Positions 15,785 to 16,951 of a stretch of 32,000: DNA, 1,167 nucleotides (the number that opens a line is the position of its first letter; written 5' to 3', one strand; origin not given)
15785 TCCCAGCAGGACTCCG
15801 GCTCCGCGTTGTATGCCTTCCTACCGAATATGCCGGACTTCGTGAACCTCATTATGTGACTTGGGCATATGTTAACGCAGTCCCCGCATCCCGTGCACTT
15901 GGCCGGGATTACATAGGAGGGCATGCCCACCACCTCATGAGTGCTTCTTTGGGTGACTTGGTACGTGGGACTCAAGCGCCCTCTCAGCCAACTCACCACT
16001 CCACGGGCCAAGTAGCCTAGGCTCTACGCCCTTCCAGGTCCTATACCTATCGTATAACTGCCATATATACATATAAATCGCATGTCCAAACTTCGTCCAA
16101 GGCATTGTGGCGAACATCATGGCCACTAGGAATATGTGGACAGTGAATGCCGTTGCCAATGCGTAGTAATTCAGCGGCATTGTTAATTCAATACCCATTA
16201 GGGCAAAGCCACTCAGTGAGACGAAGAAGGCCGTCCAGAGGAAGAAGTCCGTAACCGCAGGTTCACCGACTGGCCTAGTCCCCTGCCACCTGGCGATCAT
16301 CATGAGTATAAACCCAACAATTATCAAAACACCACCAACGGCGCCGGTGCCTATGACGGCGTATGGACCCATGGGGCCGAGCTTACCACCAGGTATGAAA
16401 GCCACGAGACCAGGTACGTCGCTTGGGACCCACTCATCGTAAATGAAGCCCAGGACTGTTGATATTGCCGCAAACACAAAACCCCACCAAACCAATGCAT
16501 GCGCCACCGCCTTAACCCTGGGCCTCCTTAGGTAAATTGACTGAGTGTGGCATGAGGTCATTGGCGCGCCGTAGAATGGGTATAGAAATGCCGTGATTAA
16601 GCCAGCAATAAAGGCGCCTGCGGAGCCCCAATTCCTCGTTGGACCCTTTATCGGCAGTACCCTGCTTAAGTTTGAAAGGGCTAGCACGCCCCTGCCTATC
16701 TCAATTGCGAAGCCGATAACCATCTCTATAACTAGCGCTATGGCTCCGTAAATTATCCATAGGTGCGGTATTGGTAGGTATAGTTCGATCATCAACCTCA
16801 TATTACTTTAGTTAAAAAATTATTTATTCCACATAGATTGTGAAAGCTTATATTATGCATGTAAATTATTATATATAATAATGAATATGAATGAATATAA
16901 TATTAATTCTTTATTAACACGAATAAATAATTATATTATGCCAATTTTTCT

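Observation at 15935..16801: Orphan NarI/DsrM-like membrane protein translationally coupled to aprBA: candidate quinol-to-APS-reductase link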

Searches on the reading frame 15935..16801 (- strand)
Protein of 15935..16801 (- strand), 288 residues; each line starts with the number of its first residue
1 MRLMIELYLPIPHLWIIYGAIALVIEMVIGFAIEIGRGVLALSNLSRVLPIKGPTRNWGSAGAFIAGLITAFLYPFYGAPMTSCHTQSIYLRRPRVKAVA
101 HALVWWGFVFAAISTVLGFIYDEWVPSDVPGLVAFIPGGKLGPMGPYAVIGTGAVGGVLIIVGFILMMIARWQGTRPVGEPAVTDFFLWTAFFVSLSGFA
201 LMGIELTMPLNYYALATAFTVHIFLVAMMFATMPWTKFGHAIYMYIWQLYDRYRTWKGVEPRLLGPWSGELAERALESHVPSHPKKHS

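Call 3: search_protein_families(library=pfam, proteins=[window:15935-16801:-], max_evalue=0.1)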
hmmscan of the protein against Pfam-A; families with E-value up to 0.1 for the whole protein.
window:15935-16801:- (288 aa): 0 families

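Call 4: search_protein_families(library=ncbifam, proteins=[window:15935-16801:-], max_evalue=0.1)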
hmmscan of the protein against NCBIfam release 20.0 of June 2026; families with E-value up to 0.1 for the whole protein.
window:15935-16801:- (288 aa): 3 families
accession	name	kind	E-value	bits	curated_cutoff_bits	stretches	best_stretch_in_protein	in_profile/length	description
NF038018.1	qmoC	equivalog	8.2e-12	45.2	300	1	96-244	219-354/360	quinone-interacting membrane-bound oxidoreductase complex subunit QmoC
TIGR02484.1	CitB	equivalog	7.6e-09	35.2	246.6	1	81-246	201-350/372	tricarballylate utilization 4Fe-4S protein TcuB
NF011607.0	PRK15033.1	subfamily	4e-07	29.3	524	1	97-244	234-367/389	tricarballylate utilization 4Fe-4S protein TcuB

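Call 5: find_homologous_proteins(query=window:15935-16801:-, max_evalue=0.001)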
Query window:15935-16801:- (288 aa): 14 proteins with E <= 0.001 among 2737 candidates.
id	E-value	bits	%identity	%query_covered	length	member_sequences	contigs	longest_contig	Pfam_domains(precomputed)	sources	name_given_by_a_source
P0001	3.8e-172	590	90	95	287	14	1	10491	-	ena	-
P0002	6.7e-169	579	90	95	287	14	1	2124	-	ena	-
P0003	3.4e-162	557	87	95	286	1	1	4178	-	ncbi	-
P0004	1.2e-154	533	83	98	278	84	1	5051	-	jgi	jgi:nitrate reductase gamma subunit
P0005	4.3e-149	514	76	98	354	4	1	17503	-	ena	-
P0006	4.2e-142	491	76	99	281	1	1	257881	-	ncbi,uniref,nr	ncbi:hypothetical protein [Vulcanisaeta thermophila]|uniref:hypothetical protein n=1 Tax=Vulcanisaet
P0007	4.9e-139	481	73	97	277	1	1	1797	PF02665.20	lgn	-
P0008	6.3e-139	481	73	98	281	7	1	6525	-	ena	-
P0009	2.6e-137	476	73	98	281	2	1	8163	-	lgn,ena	-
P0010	2.6e-137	476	72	98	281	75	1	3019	-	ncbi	ncbi:MAG: hypothetical protein RXR04_07395 [Caldivirga sp.]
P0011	9.1e-133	461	70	98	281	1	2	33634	-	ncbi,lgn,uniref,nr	ncbi:hypothetical protein [Caldivirga sp. UBA161]|uniref:hypothetical protein n=1 Tax=Caldivirga sp.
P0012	3.6e-106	373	59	98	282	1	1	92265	PF27541.1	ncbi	-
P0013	2.5e-63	233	44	98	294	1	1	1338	-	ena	-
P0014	2.6e-15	75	30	66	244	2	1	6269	-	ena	-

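Call 20: search_solved_structures(query=A1, max_evalue=10, show_alignments=3)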
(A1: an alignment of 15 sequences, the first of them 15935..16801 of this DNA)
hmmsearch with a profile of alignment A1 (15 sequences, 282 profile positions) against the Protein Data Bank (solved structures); distinct sequences matched with E-value up to 10: 6.
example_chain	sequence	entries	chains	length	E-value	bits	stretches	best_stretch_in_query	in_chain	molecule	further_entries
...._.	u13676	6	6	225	0.1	15.4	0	96-247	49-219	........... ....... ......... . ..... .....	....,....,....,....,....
1y5i_C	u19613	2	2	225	0.12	15.2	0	96-247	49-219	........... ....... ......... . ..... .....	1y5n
3egw_C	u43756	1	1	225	0.15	14.8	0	96-247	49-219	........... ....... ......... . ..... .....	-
1y5l_C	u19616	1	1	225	0.18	14.5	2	96-188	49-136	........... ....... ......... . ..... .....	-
2klu_A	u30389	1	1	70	0.37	13.5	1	134-173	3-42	T-cell surface glycoprotein CD4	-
9oaj_C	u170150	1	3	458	0.99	12.1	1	131-173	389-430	T-cell surface glycoprotein CD4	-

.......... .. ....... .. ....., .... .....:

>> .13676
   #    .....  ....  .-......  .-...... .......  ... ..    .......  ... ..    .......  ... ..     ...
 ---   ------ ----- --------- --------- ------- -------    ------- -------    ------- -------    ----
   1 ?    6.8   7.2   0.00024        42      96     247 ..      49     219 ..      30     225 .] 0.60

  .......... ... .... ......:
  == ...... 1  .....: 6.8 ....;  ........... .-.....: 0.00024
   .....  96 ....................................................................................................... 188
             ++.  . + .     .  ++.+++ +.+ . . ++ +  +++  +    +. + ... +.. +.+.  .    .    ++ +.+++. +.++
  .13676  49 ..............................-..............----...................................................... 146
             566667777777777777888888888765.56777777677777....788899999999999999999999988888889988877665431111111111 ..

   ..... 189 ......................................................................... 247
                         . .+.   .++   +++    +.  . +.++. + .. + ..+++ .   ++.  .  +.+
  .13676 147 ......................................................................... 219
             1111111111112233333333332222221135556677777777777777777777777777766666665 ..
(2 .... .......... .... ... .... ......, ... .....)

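Call 23: predict_structure(alignment_id=A1)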
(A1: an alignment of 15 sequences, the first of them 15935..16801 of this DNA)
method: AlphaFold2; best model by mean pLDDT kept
length: 288 residues; sequences in the alignment: 15
mean_pLDDT: 66.4   pTM: 0.65
mean pLDDT of the five models: 66.4, 65.2, 64.6, 61.8, 61.7
residues with pLDDT >= 90: 46; 70-90: 106; 50-70: 37; < 50: 99
segments of 3 or more residues with pLDDT < 50: 38-91, 175-181, 254-256, 258-288
pLDDT, mean of each block of 10 residues (from residue 1): 73 78 78 57 32 38 46 41 32 65 84 86 85 87 88 93 86 54 73 94 90 92 90 67 52 48 35 39 37
secondary structure, 60 per line:
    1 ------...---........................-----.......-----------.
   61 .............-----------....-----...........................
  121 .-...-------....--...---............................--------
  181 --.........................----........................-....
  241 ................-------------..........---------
elements in order: E7-9 H13-36 H42-48 H60-73 H85-88 H94-121 E123-125 E133-136 H145-172 H183-207 H212-235 H237-256 H270-279

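Call 26: search_protein_representatives(alignment_id=A1)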
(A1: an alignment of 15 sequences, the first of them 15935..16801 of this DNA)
Query: 15 sequences, 282 profile positions. Proteins with E-value up to 0.001 (for the whole library): 456; up to 1e-10: 64; up to 1e-30: 7. The best 150 are listed.
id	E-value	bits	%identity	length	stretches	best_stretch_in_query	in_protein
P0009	2.6e-152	522.7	-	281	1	2-281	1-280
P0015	7.0e-104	363.7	-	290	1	4-279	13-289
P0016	1.3e-58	215.2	-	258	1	4-267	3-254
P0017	9.8e-56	205.8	-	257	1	5-248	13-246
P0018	5.1e-38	147.6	-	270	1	6-268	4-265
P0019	1.7e-36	142.6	-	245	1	7-247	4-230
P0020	2.1e-33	132.5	-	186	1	5-169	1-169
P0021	2.2e-27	112.8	-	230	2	82-247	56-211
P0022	2.7e-26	109.2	-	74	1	195-254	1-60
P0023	8.8e-19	84.5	-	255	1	9-248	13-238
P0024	8.3e-18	81.3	-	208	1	81-247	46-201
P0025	1.3e-17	80.7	-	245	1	90-273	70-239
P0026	5.4e-17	78.7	-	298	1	66-280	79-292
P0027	3.6e-15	72.7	-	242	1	10-263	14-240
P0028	9.0e-15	71.4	-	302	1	9-246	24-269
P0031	3.3e-14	69.5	-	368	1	82-251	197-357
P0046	6.3e-13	65.3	-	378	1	97-240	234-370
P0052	2.1e-12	63.6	-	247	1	77-261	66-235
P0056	4.7e-12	62.5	-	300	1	7-251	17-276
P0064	1.2e-11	61.1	-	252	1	83-262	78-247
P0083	1.8e-10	57.3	-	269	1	68-250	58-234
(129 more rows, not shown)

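Call 30: find_related_loci(query=A2, collection=genome_contigs, flank=8000)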
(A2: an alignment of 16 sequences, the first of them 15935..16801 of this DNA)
Query A2 (288 aa) in genome_contigs; peptide patterns used: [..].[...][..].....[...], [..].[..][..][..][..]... (x = any residue, [..] = any of these).
600 stretches matched a pattern (row limit reached: there are more); 57 encode a relative of the query (tblastn E <= 1e-3); 56 distinct loci.
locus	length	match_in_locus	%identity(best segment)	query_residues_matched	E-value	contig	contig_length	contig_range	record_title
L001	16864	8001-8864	95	1-288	0e+0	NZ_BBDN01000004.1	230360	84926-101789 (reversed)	Vulcanisaeta sp. JCM 16159, whole genome shotgun sequence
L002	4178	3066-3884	87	4-276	6e-156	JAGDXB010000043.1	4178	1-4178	MAG: Vulcanisaeta sp. isolate KMA_Bin30 NODE_4089_length_4178_cov_2.477807, whole genome shotgun sequence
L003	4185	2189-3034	75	5-286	6e-147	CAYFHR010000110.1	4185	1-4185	MAG TPA_asm: uncultured Thermoproteaceae archaeon isolate DRP004690_co1_14 genome assembly, contig: NODE_1833_length_418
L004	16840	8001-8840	70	2-286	7e-138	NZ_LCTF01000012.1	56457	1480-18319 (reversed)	Caldivirga sp. MU80 contig_26, whole genome shotgun sequence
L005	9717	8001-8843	69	1-286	1e-135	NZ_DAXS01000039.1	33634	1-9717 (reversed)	MAG: Caldivirga sp. UBA161 UBA161_contig_407, whole genome shotgun sequence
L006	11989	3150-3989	71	2-286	7e-133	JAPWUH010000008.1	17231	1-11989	MAG: Caldivirga sp. isolate RSNS23 scaffold_666_c1, whole genome shotgun sequence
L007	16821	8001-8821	92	3-276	1e-142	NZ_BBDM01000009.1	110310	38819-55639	Vulcanisaeta sp. JCM 14467, whole genome shotgun sequence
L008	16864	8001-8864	89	1-288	2e-136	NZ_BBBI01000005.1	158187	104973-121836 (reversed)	Vulcanisaeta distributa JCM 11216, whole genome shotgun sequence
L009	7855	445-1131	36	9-253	3e-32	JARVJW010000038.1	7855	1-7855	MAG: Nitrososphaeria archaeon isolate DRTY3_bin.13 NODE_1388_length_7855_cov_25.2205, whole genome shotgun sequence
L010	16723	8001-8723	38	9-265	2e-31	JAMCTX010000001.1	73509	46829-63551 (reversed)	MAG: Thaumarchaeota archaeon isolate FK_Sedi_A_Bin.149 NODE_569_length_73509_cov_4.00898, whole genome shotgun sequence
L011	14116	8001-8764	42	9-266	8e-35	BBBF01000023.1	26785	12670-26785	Thermocladium modestius JCM 10088 DNA, contig: JCM10088.contig00023, whole genome shotgun sequence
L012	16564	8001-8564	31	52-263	3e-18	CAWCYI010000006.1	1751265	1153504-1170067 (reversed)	MAG: uncultured Nitrososphaerota archaeon isolate MFD09222.bin.2.173 genome assembly, contig: contig_80634, whole genome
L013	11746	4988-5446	32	95-263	3e-18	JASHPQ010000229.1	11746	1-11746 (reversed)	MAG: Nitrososphaerales archaeon isolate JOPF053 JOPF_AWAY_contig_1011715, whole genome shotgun sequence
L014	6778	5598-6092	33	86-266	5e-18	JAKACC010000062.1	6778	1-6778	MAG: archaeon isolate WH2.bin77 NODE_21355_length_6778_cov_2.226582, whole genome shotgun sequence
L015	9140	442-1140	29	7-263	8e-18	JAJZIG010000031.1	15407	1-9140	MAG: archaeon isolate LSA3.bin14 NODE_6164_length_15407_cov_1.650065, whole genome shotgun sequence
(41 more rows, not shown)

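Call 45: search_protein_families(library=ncbifam, proteins=[P0284, P0285, P0052, P0016, P0017, P0012, P0031, P0046], max_evalue=0.01)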
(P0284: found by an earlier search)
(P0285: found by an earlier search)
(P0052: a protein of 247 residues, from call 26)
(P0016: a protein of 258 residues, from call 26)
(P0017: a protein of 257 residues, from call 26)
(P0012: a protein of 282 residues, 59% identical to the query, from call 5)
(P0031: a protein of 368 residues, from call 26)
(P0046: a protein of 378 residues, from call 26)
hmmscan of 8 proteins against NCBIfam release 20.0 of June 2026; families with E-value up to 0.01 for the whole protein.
P0284 (252 aa): 3 families
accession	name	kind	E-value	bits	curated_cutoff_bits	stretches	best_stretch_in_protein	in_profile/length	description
NF038018.1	qmoC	equivalog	7.9e-13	48.6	300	1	16-226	146-357/360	quinone-interacting membrane-bound oxidoreductase complex subunit QmoC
NF011607.0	PRK15033.1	subfamily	2.6e-09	36.5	524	1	84-235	229-379/389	tricarballylate utilization 4Fe-4S protein TcuB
TIGR02484.1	CitB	equivalog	2.9e-06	26.7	246.6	1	86-239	211-363/372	tricarballylate utilization 4Fe-4S protein TcuB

P0285 (252 aa): 3 families
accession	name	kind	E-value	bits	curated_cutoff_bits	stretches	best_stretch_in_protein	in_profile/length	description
NF011607.0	PRK15033.1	subfamily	2.1e-10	40.1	524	1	88-223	232-368/389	tricarballylate utilization 4Fe-4S protein TcuB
TIGR02484.1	CitB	equivalog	7.2e-06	25.4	246.6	1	84-230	209-356/372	tricarballylate utilization 4Fe-4S protein TcuB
NF038018.1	qmoC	equivalog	2.6e-05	23.9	300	1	87-224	217-356/360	quinone-interacting membrane-bound oxidoreductase complex subunit QmoC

P0052 (247 aa): 3 families
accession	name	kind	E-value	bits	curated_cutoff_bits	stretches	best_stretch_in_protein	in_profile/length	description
NF038018.1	qmoC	equivalog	2e-14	53.8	300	1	12-212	148-355/360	quinone-interacting membrane-bound oxidoreductase complex subunit QmoC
NF011607.0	PRK15033.1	subfamily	1.1e-08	34.5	524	1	78-216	228-372/389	tricarballylate utilization 4Fe-4S protein TcuB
TIGR02484.1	CitB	equivalog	3e-06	26.6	246.6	1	77-214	208-351/372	tricarballylate utilization 4Fe-4S protein TcuB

P0016 (258 aa): 5 families
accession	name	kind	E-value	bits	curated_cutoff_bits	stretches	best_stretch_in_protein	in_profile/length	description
NF038018.1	qmoC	equivalog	1e-22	81.1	300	1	55-227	181-357/360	quinone-interacting membrane-bound oxidoreductase complex subunit QmoC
NF011607.0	PRK15033.1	subfamily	3e-12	46.2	524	1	92-240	233-383/389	tricarballylate utilization 4Fe-4S protein TcuB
TIGR02484.1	CitB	equivalog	3.2e-11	43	246.6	1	92-240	214-364/372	tricarballylate utilization 4Fe-4S protein TcuB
NF045723.1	memb_anch_TmcC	equivalog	0.00011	21.8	240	1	144-225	122-199/218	TmcC family electron transfer complex membrane anchor subunit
NF045716.1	sulf_resp_HmcE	equivalog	0.00037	20.2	275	1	140-222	123-198/226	sulfate respiration complex protein HmcE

P0017 (257 aa): 3 families
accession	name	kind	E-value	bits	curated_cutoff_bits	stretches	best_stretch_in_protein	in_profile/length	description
TIGR02484.1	CitB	equivalog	4.1e-20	72.2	246.6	1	30-239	150-352/372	tricarballylate utilization 4Fe-4S protein TcuB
NF011607.0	PRK15033.1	subfamily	4.8e-17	62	524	1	28-237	162-369/389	tricarballylate utilization 4Fe-4S protein TcuB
NF038018.1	qmoC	equivalog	1.8e-15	57.3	300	1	22-236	156-355/360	quinone-interacting membrane-bound oxidoreductase complex subunit QmoC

P0012 (282 aa): 3 families
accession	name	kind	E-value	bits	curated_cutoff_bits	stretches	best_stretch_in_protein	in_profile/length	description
NF038018.1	qmoC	equivalog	1.3e-13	51.2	300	1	40-239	172-356/360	quinone-interacting membrane-bound oxidoreductase complex subunit QmoC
NF011607.0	PRK15033.1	subfamily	2.3e-11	43.3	524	1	93-236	232-366/389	tricarballylate utilization 4Fe-4S protein TcuB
TIGR02484.1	CitB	equivalog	2.9e-11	43.1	246.6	1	93-238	213-349/372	tricarballylate utilization 4Fe-4S protein TcuB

P0031 (368 aa): 20 families
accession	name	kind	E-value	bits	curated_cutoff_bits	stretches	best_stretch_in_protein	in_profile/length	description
NF038018.1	qmoC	equivalog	5.6e-91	305.7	300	1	6-349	4-360/360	quinone-interacting membrane-bound oxidoreductase complex subunit QmoC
TIGR02484.1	CitB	equivalog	7.8e-19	68.1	246.6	1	21-356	15-361/372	tricarballylate utilization 4Fe-4S protein TcuB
NF011607.0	PRK15033.1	subfamily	4.6e-18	65.3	524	1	209-357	234-383/389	tricarballylate utilization 4Fe-4S protein TcuB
TIGR03290.1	CoB_CoM_SS_C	equivalog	1.9e-17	63.6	160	1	20-99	2-81/144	CoB--CoM heterodisulfide reductase subunit C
NF041890.1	hdrC_Methbact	equivalog_domain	2.3e-09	37.1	270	1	8-96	17-104/192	ferredoxin:CoB-CoM heterodisulfide reductase subunit HdrC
NF041779.1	hetero_SS_HdrC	equivalog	4.3e-09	36.1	350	1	19-96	30-106/198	ferredoxin:CoB-CoM heterodisulfide reductase subunit HdrC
NF045723.1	memb_anch_TmcC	equivalog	2.7e-05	23.8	240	1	222-353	84-208/218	TmcC family electron transfer complex membrane anchor subunit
NF041837.1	rnfC_Methano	equivalog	3.9e-05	22.7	650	1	18-79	356-412/438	Rnf electron transport complex subunit RnfC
NF008369.0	PRK11168.1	equivalog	7.8e-05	21.7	278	1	16-95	7-89/401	anaerobic glycerol-3-phosphate dehydrogenase subunit C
NF042909.1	FMH_DH_FwdF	exception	0.00021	20.5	375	1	19-85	14-76/336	tungsten-dependent formylmethanofuran dehydrogenase subunit FwdF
TIGR03287.1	methan_mark_16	hypoth_equivalog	0.00021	19.9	363.95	0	11-37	321-347/391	methanogenesis marker 16 metalloprotein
TIGR02512.1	FeFe_hydrog_A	subfamily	0.00057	18.9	405.95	1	19-82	6-68/375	[FeFe] hydrogenase, group A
NF004616.0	PRK05950.1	subfamily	0.0011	18.2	228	0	17-96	144-236/238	succinate dehydrogenase iron-sulfur subunit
TIGR01945.1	rnfC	subfamily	0.0019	16.8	245.95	1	15-79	358-417/435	RnfABCDGE type electron transport complex subunit C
NF058577.1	FdxA_fam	equivalog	0.0023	18.1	65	0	21-34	37-50/52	4Fe-4S ferredoxin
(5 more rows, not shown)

P0046 (378 aa): 25 families
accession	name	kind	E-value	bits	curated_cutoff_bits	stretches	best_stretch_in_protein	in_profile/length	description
NF038018.1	qmoC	equivalog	1.3e-58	199.2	300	1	6-369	2-358/360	quinone-interacting membrane-bound oxidoreductase complex subunit QmoC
TIGR03290.1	CoB_CoM_SS_C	equivalog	2.8e-15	56.6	160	1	21-96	1-76/144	CoB--CoM heterodisulfide reductase subunit C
NF041890.1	hdrC_Methbact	equivalog_domain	6.4e-12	45.4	270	1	20-96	27-102/192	ferredoxin:CoB-CoM heterodisulfide reductase subunit HdrC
NF041779.1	hetero_SS_HdrC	equivalog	9e-12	44.9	350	1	20-107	29-113/198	ferredoxin:CoB-CoM heterodisulfide reductase subunit HdrC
TIGR02484.1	CitB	equivalog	1.9e-11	43.7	246.6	1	133-369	122-352/372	tricarballylate utilization 4Fe-4S protein TcuB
NF011607.0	PRK15033.1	subfamily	1.8e-08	33.7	524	1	218-370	220-372/389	tricarballylate utilization 4Fe-4S protein TcuB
NF040612.1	F420_dehyd_FpoI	exception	2.3e-06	27.5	180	1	12-82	32-98/135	F420H2 dehydrogenase subunit FpoI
TIGR02512.1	FeFe_hydrog_A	subfamily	5.9e-06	25.4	405.95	1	19-82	4-66/375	[FeFe] hydrogenase, group A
NF008369.0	PRK11168.1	equivalog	1.8e-05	23.9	278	1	19-93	8-85/401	anaerobic glycerol-3-phosphate dehydrogenase subunit C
TIGR04105.1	FeFe_hydrog_B1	subfamily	7.6e-05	21.6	450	1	18-80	138-202/462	monomeric [FeFe] hydrogenase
TIGR01945.1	rnfC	subfamily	0.0001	21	245.95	1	21-84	362-420/435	RnfABCDGE type electron transport complex subunit C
NF041837.1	rnfC_Methano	equivalog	0.00013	21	650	1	22-81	358-412/438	Rnf electron transport complex subunit RnfC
NF009226.0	PRK12576.1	equivalog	0.00017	21.1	344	1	15-93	147-235/317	succinate dehydrogenase/fumarate reductase iron-sulfur subunit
NF042909.1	FMH_DH_FwdF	exception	0.00017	20.8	375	1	22-81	257-309/336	tungsten-dependent formylmethanofuran dehydrogenase subunit FwdF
TIGR01971.1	NuoI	subfamily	0.00027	20.5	113.05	1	22-82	42-97/121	NADH-quinone oxidoreductase, chain I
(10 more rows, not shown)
